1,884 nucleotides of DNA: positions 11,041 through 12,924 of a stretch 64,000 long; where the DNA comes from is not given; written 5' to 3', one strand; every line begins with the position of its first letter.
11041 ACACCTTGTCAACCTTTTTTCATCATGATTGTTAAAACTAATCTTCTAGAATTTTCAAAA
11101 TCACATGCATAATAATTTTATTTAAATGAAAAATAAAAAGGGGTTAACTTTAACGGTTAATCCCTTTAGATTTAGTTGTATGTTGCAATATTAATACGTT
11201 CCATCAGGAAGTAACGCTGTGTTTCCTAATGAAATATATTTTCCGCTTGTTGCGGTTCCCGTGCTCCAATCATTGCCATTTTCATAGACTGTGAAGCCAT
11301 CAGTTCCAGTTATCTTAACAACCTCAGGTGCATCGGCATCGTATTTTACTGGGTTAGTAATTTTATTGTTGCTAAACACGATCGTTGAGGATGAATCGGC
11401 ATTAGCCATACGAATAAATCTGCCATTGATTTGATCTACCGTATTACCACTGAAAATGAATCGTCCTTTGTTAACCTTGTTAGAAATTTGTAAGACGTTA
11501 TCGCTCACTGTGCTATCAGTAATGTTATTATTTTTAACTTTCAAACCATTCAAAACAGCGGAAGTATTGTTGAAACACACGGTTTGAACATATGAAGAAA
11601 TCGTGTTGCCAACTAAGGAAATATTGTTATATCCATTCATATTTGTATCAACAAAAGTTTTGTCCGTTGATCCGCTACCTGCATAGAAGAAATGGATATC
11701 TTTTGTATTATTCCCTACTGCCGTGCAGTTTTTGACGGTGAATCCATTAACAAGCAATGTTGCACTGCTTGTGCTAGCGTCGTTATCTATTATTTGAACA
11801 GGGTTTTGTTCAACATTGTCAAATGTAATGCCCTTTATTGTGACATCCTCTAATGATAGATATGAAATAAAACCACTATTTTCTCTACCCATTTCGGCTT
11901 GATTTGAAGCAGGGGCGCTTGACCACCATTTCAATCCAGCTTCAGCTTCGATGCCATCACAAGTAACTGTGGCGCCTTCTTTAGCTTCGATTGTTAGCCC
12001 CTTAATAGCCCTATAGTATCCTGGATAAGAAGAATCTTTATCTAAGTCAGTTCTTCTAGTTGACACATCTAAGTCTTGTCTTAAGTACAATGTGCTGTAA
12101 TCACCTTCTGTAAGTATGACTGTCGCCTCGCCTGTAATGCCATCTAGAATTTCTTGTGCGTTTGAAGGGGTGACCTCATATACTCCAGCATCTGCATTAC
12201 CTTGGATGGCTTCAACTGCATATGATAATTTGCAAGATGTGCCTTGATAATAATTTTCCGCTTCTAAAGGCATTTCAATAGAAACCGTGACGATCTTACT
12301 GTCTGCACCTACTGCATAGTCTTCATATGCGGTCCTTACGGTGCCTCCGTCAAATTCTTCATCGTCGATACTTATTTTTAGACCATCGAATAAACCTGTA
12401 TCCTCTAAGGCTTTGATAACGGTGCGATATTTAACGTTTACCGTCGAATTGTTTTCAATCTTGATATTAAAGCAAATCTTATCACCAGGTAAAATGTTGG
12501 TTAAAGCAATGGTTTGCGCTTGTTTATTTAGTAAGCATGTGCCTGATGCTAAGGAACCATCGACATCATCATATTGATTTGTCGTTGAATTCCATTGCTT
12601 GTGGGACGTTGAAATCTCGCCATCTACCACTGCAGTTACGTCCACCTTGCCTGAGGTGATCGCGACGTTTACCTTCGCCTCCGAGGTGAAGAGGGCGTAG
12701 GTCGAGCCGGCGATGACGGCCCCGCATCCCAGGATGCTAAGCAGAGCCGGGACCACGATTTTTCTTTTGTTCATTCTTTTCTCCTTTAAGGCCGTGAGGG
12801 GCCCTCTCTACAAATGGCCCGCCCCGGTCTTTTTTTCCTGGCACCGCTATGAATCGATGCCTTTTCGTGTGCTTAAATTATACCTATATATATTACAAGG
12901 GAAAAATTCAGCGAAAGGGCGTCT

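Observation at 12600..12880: Abrupt high-GC patch covering the leader and signal-peptide codons of the TasA-like gene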

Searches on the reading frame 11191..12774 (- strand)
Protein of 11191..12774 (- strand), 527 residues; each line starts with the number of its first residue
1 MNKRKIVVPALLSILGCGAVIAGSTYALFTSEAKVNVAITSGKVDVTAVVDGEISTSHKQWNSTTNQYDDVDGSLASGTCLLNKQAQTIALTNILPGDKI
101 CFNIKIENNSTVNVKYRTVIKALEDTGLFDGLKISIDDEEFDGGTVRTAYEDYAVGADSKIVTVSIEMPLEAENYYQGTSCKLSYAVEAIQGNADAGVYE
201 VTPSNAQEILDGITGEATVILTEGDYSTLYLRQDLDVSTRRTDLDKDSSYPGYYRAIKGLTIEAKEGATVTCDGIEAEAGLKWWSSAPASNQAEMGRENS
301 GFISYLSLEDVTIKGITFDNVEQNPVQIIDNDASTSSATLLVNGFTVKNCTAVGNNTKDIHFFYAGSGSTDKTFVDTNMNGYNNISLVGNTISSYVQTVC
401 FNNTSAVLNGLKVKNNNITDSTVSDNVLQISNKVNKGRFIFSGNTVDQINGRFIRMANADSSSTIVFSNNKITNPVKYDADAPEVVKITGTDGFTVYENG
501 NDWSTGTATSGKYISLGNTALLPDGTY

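Call 9: search_protein_families(library=pfam, proteins=[window:11191-12774:-], max_evalue=0.01)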
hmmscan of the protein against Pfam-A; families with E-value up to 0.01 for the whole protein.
window:11191-12774:- (527 aa): 1 family
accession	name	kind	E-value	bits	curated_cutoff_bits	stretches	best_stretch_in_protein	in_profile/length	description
PF12389.13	Peptidase_M73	-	2.6e-06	27.8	22.5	0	70-115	33-79/196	Camelysin metallo-endopeptidase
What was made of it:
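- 11191..12657 (-): Body, codons 40-527 plus the stop codon: a TasA/camelysin-like N-terminal domain with a C-terminal extension. It is of the P0002 paralogue type and has host-like GC3 (0.33). Pfam PF12389 scores 27.8 bits against a cut-off of 22.5 (call 9).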

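Call 10: search_protein_families(library=ncbifam, proteins=[window:11191-12774:-], max_evalue=0.01)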
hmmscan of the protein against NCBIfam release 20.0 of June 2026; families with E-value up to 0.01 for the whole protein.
window:11191-12774:- (527 aa): 2 families
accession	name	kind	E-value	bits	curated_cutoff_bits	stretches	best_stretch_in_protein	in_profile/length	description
NF046066.1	BioflmMtrxTasA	equivalog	0.00011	21.7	450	0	65-130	29-94/264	biofilm matrix protein TasA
TIGR04088.1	cognate_SipW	domain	0.00024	21.2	19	1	18-44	8-34/34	SipW-dependent-type signal peptide-containing protein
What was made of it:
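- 12658..12726 (-): Head, codons 17-39 (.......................): the core of the GC anomaly, GC 0.67 and GC3 0.96. It covers the end of the signal peptide, the predicted SipW cleavage motif and the first 12 mature residues, which are a candidate donor strand. TIGR04088 matches residues 18-44 (call 10).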

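Call 12: find_encoding_contigs(protein=window:11191-12774:-, flank=6000, max_places=10)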
Protein window:11191-12774:- (527 aa): no gene with exactly this product is on record in the collection.

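Call 13: find_homologous_proteins(query=window:11191-12774:-)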
Query window:11191-12774:- (527 aa): 147 proteins with E <= 0.001 among 8000 candidates; the best 120 are listed.
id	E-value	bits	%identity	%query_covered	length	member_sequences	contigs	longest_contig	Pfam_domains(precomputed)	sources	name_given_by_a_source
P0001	0.0e+0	1137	99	100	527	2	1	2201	PF12389.14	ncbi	-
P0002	0.0e+0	1044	90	100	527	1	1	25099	PF12389.14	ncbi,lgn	-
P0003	3.9e-208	710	64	96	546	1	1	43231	-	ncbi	-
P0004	8.0e-185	633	58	100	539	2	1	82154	-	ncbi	-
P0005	3.1e-177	608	57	100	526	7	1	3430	-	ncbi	-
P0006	3.9e-160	552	53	99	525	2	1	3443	-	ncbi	-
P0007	8.2e-160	551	52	100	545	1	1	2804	-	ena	-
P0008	2.8e-158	546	53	100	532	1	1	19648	-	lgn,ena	-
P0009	6.9e-158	545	52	100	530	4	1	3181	-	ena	-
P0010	1.1e-157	544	52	99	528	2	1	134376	-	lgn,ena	-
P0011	3.1e-140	486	48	99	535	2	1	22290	-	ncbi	-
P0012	4.8e-139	482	47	99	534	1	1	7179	-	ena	-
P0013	3.8e-137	476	47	99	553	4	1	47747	-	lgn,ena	-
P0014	2.3e-125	437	45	99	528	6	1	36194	-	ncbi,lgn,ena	-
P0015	2.4e-115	404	44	96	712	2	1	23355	-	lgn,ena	-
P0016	2.1e-106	375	42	99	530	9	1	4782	PF12389.14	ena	-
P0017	4.9e-103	364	42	99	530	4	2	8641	PF16318.12,PF12389.14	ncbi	-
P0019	1.5e-74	270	40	96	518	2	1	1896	-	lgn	-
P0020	6.3e-73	264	39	96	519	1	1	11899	-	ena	-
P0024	1.1e-62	231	60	38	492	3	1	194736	-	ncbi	-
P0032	1.9e-41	161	46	37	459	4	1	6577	PF12389.14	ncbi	-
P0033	3.8e-40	156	45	37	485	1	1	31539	PF12389.14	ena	-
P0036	1.4e-38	151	34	67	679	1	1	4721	PF12389.14,PF07581.18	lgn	-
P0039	2.9e-38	150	49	37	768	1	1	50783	-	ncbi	-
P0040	6.4e-38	149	45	39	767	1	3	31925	PF12389.14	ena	-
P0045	3.1e-36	143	46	37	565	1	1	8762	PF12389.14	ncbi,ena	-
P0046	4.2e-36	143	44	37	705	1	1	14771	PF12389.14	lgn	-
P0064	1.5e-30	125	38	40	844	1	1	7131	PF13306.13,PF12389.14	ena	-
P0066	2.3e-30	124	37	50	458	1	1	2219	PF13229.13,PF12389.14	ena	-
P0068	1.8e-29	121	41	40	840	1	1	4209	PF05342.20,PF12389.14,PF07581.18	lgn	-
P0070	3.9e-29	120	43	37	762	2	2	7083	PF12389.14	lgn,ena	-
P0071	6.1e-29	119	37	47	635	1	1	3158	PF12389.14,PF07581.18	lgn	-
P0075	2.2e-27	114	36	36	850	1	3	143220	PF12389.14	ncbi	-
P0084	1.2e-25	108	39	37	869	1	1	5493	PF12389.14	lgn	-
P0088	8.9e-25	106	39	37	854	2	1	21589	PF12389.14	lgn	-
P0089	1.4e-24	105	35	45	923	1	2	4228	PF12389.14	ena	-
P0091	3.3e-24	104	35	52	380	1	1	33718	PF12389.14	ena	-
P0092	3.3e-24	104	37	39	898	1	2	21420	PF12389.14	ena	-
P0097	5.0e-22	97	34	42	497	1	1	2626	PF12708.13,PF12389.14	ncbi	-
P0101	7.0e-21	93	35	36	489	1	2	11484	PF12389.14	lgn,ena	-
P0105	2.0e-20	91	32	44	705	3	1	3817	PF12389.14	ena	-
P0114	2.0e-19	88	34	37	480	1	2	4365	PF12389.14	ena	-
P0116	3.7e-19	87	33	36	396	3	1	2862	PF12389.14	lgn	-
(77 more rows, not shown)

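Call 14: find_encoding_contigs(protein=P0001, flank=6000, max_places=4)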
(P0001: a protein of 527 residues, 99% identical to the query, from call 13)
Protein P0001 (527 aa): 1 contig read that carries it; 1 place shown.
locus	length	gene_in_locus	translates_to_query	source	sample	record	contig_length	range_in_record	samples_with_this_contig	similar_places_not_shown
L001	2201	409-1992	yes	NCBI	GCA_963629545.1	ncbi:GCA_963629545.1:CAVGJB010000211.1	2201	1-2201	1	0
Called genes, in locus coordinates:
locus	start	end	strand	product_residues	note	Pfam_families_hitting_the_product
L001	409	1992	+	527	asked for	PF12389:Peptidase_M73 (faint)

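Call 15: find_encoding_contigs(protein=P0002, flank=6000, max_places=4)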
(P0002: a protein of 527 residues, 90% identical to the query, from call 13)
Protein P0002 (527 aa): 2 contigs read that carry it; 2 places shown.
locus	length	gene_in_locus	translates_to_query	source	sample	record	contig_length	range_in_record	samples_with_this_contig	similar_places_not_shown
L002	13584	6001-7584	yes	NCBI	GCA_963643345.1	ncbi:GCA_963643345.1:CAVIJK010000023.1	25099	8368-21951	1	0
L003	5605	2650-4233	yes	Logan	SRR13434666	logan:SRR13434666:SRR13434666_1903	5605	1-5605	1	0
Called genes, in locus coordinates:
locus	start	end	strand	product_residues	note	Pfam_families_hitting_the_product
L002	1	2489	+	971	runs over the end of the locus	PF01915:Glyco_hydro_3_C, PF14310:Fn3-like, PF00933:Glyco_hydro_3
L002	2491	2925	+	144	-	-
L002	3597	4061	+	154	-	-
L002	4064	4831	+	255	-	-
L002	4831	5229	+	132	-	-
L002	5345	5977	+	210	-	-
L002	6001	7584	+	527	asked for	PF12389:Peptidase_M73 (faint)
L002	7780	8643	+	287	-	PF00248:Aldo_ket_red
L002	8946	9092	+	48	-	-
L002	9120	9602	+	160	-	-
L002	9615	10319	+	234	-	PF14196:ATC_hydrolase (weak)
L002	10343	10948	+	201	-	PF14196:ATC_hydrolase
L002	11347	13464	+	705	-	PF08447:PAS_3, PF00512:HisKA, PF02518:HATPase_c, PF00072:Response_reg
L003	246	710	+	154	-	-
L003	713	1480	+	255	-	-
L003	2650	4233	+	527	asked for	PF12389:Peptidase_M73 (faint)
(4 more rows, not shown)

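Call 16: find_encoding_contigs(protein=P0003, flank=6000, max_places=4)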
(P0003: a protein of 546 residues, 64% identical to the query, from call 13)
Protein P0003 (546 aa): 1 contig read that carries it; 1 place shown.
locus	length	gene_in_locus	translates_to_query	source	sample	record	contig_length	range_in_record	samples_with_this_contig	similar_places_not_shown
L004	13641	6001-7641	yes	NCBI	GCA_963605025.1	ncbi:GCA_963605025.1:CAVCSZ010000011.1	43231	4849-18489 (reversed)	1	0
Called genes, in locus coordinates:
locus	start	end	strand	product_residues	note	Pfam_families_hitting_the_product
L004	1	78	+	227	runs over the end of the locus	PF13151:DUF3990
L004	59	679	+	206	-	PF01381:HTH_3, PF13443:HTH_26 (weak)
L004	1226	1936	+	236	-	PF08378:NERD, PF01396:Zn_ribbon_Top1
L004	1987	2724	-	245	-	PF02627:CMD, PF00190:Cupin_1 (weak), PF07883:Cupin_2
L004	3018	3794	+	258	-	-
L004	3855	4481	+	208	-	-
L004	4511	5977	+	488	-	-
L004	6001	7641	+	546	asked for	-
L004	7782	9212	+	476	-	PF03577:Peptidase_C69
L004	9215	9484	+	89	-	-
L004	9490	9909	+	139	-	-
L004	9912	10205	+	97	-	-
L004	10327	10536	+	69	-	-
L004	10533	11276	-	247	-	PF13411:MerR_1 (faint)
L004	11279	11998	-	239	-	PF00588:SpoU_methylase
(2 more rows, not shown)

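Call 17: find_encoding_contigs(protein=P0004, flank=6000, max_places=4)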
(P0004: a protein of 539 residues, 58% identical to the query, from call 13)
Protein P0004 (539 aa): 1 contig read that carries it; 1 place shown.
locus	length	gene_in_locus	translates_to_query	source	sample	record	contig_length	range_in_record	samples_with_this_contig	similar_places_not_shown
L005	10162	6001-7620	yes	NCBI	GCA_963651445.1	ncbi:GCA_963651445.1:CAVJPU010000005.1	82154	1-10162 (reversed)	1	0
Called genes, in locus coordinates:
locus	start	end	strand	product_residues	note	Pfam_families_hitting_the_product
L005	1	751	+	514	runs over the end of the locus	PF04231:Endonuclease_1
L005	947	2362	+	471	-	PF04231:Endonuclease_1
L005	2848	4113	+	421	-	PF05496:RuvB_N, PF00158:Sigma54_activat (faint), PF13173:AAA_14, PF13191:AAA_16 (faint), PF00004:AAA, PF16193:AAA_assoc_2, PF21960:RCF1-5-like_lid (weak), PF12002:MgsA_C, +2 more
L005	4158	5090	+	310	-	PF00892:EamA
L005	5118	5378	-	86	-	PF06769:YoeB_toxin, PF05016:ParE_toxin (weak)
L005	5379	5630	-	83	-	PF02604:PhdYeFM_antitox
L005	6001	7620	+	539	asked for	-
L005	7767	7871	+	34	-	-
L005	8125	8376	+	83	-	-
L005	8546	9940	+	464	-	PF01637:ATPase_2, PF13173:AAA_14, PF03008:DUF234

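Call 21: find_encoding_contigs(protein=P0019, flank=6000, max_places=4)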
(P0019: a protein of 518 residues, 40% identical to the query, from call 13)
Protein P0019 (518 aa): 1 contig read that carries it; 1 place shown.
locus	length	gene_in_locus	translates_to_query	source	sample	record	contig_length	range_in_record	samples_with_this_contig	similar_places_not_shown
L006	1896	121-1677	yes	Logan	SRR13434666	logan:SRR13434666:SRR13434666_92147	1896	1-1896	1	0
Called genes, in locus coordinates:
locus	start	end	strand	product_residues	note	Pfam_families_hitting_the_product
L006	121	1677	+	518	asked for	-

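Call 22: find_encoding_contigs(protein=P0024, flank=6000, max_places=4)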
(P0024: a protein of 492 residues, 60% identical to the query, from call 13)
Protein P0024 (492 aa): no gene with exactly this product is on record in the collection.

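Call 23: find_encoding_contigs(protein=P0039, flank=6000, max_places=4)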
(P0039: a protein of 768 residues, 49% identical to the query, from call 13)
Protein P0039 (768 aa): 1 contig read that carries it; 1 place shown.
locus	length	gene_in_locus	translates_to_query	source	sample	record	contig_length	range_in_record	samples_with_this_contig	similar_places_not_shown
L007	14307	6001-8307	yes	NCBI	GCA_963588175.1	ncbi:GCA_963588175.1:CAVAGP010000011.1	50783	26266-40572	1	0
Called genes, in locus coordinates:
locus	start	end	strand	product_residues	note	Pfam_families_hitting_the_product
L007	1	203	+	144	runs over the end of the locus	-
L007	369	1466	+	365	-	PF00657:Lipase_GDSL (faint), PF13472:Lipase_GDSL_2 (weak)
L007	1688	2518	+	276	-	-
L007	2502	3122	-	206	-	PF13416:SBP_bac_8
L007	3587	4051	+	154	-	-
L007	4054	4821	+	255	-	-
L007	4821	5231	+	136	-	-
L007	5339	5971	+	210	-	-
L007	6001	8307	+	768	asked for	-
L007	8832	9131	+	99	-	PF04221:RelB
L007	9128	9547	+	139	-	PF13470:PIN_3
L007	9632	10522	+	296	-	PF00248:Aldo_ket_red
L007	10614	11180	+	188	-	PF12464:Mac, PF00132:Hexapep, PF14602:Hexapep_2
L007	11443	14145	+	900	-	PF18998:Flg_new_2, PF09479:Flg_new, PF18998:Flg_new_2, PF19789:DUF6273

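Call 68: search_solved_structures(query=window:11191-12774:-, max_evalue=1, show_alignments=3)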
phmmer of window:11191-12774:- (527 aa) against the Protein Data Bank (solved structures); distinct sequences matched with E-value up to 1: 2.
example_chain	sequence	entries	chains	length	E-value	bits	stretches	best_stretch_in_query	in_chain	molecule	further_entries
8aur_A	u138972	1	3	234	0.00029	23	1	68-120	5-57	Major biofilm matrix component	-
5of1_A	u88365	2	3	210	0.00031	22.9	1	70-121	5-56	Spore coat-associated protein N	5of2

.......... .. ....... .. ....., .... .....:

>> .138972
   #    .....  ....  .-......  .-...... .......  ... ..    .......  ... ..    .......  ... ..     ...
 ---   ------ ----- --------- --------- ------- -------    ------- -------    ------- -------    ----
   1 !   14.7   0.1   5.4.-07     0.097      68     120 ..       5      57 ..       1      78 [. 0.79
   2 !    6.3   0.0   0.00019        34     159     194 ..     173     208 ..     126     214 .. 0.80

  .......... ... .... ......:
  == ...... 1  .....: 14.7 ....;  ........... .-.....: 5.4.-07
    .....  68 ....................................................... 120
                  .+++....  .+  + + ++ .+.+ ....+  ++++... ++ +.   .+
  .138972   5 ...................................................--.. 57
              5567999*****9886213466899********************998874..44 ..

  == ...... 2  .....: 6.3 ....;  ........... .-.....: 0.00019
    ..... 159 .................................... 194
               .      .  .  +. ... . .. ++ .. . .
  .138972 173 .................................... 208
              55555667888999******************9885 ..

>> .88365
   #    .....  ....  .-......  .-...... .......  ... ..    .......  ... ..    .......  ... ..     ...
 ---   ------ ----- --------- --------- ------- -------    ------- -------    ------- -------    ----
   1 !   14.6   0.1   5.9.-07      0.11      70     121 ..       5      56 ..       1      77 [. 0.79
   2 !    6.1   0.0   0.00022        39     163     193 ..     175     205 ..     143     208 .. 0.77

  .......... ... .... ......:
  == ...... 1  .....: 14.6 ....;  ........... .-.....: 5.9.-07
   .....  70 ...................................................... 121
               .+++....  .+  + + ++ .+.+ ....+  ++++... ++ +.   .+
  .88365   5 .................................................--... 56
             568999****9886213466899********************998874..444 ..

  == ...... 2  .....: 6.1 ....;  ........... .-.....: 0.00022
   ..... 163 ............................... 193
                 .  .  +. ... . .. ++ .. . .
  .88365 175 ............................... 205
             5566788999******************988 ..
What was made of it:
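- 11191..12657 (-): It shows weak similarity to TasA structures 8AUR and 5OF1 (call 68).
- On TasA/camelysin family (Pfam PF12389 Peptidase_M73): TasA structures 8AUR and 5OF1 match at E = 3e-4 (call 68).
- Closest known: TasA / camelysin. Same: A jellyroll-like N-terminal domain with weak but significant similarity to TasA structures (calls 9, 10, 68).
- Closest known: TasA / camelysin. Different: There is an extra segment of about 36 residues between the conserved N-terminus and the jellyroll (call 68).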

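Call 69: search_protein_families(library=ncbifam, proteins=[L002:3597-4061:+, L002:4064-4831:+, L002:4831-5229:+, L002:5345-5977:+, L058:116-1594:+], max_evalue=0.01)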
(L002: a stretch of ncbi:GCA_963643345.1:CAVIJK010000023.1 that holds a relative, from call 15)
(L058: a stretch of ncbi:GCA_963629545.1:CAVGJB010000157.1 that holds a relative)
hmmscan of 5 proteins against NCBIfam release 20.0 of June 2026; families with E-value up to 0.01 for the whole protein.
L002:3597-4061:+ (154 aa): 0 families

L002:4064-4831:+ (255 aa): 2 families
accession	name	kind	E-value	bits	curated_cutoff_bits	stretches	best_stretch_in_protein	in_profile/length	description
NF046067.1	SigPepSipWBacil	equivalog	6.2e-14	52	190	2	99-228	63-181/189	signal peptidase I SipW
TIGR02228.1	sigpep_I_arch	equivalog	3.3e-09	36.8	51.85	1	102-212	58-157/158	signal peptidase I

L002:4831-5229:+ (132 aa): 0 families

L002:5345-5977:+ (210 aa): 0 families

L058:116-1594:+ (492 aa): 1 family
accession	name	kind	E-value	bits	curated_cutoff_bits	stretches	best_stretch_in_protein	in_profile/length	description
TIGR04088.1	cognate_SipW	domain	6.1e-05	23.1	19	1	18-44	8-34/34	SipW-dependent-type signal peptide-containing protein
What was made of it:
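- On SipW-dependent-type signal peptide proteins (NCBIfam TIGR04088): A SipW-like 255-aa gene lies upstream of the P0002-type homologue in L002, scoring 52 bits, below the equivalog cut-off (call 69).
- Closest known: TasA / camelysin. Same: In a related species the homologous gene lies in an operon with a SipW-like peptidase (calls 15, 69).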

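Call 72: find_homologous_proteins(query=P0019, max_evalue=1e-20)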
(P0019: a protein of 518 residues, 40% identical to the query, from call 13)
Query P0019 (518 aa): 660 proteins with E <= 1e-20 among 8000 candidates; the best 120 are listed.
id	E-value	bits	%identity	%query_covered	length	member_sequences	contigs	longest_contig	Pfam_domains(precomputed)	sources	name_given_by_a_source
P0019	0.0e+0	1134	100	100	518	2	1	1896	-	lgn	-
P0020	8.9e-223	759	67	100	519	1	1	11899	-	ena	-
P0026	7.3e-213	726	65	100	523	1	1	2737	-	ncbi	-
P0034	3.9e-149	516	50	99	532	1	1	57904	-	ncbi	-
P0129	1.6e-143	497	50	99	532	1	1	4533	-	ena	-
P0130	2.5e-143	497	49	100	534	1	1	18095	-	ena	-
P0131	8.5e-141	488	56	63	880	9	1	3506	PF13229.13,PF12389.14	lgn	-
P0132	1.4e-139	484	49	99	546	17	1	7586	-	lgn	-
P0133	3.9e-139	483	48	99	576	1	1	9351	-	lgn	-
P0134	7.3e-139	482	56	63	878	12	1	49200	PF13229.13,PF12389.14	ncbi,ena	-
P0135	9.2e-137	475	47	99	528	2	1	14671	-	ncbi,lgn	-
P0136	4.1e-130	453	48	100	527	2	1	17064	-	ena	-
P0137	5.1e-127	443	48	97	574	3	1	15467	-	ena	-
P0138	7.1e-127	442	48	100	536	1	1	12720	-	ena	-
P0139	2.7e-126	440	46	100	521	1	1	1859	-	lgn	-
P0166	3.6e-119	417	46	100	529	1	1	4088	PF12389.14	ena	-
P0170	6.1e-119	416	48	100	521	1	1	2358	PF12389.14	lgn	-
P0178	1.4e-118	415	48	100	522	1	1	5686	PF12389.14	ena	-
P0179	1.8e-118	415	46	100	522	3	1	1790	PF12389.14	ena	-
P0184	6.3e-118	413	47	100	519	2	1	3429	PF12389.14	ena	-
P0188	7.9e-118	413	47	100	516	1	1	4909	PF12389.14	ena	-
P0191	9.3e-118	412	46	100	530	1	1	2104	PF12389.14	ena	-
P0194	1.2e-117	412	47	100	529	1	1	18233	PF12389.14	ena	-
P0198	2.3e-117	411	45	100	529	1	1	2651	PF12389.14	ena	-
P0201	3.6e-117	410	46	100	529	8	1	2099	PF12389.14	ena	-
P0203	4.6e-117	410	46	100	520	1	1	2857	PF12389.14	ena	-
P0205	6.8e-117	409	46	100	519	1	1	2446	PF12389.14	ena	-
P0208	1.1e-116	409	47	100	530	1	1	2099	PF12389.14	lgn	-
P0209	1.3e-116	409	44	100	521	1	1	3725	PF12389.14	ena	-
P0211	1.5e-116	408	45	100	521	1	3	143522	PF12389.14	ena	-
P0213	2.6e-116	408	45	100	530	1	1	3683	PF12389.14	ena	-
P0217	6.0e-116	406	47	100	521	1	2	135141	PF12389.14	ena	-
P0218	8.5e-116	406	47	100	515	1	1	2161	PF12389.14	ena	-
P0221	1.1e-115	405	45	100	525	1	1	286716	PF12389.14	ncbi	-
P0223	1.2e-115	405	45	100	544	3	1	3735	PF12389.14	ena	-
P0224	1.7e-115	405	44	99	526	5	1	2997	PF12389.14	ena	-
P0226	2.2e-115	404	44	100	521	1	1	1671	PF12389.14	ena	-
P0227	2.6e-115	404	45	100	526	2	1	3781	PF12389.14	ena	-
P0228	2.9e-115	404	46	100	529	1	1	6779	PF12389.14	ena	-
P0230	8.5e-115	403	45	99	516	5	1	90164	PF12389.14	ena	-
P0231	1.5e-114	402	44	99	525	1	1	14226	PF12389.14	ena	-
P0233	2.1e-114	401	46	100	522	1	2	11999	PF12389.14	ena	-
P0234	3.7e-114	400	45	100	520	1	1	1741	PF12389.14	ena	-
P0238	2.0e-113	398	45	100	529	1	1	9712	PF12389.14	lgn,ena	-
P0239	2.6e-113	398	45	100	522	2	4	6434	PF12389.14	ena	-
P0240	3.1e-113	397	45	100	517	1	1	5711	PF12389.14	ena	-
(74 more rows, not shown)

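Call 74: find_encoding_contigs(protein=P0020, flank=3000, max_places=3)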
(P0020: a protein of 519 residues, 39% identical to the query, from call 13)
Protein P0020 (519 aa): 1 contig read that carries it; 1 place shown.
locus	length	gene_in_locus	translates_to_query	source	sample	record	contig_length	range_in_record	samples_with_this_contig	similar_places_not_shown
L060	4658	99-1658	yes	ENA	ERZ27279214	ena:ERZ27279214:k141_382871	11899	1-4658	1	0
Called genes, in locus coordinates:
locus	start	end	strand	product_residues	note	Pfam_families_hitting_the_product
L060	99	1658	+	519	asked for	-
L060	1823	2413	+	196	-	PF01725:Ham1p_like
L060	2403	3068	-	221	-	PF07947:YhhN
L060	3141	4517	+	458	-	PF00083:Sugar_tr (faint), PF13347:MFS_2 (faint), PF07690:MFS_1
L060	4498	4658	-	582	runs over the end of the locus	PF13306:LRR_5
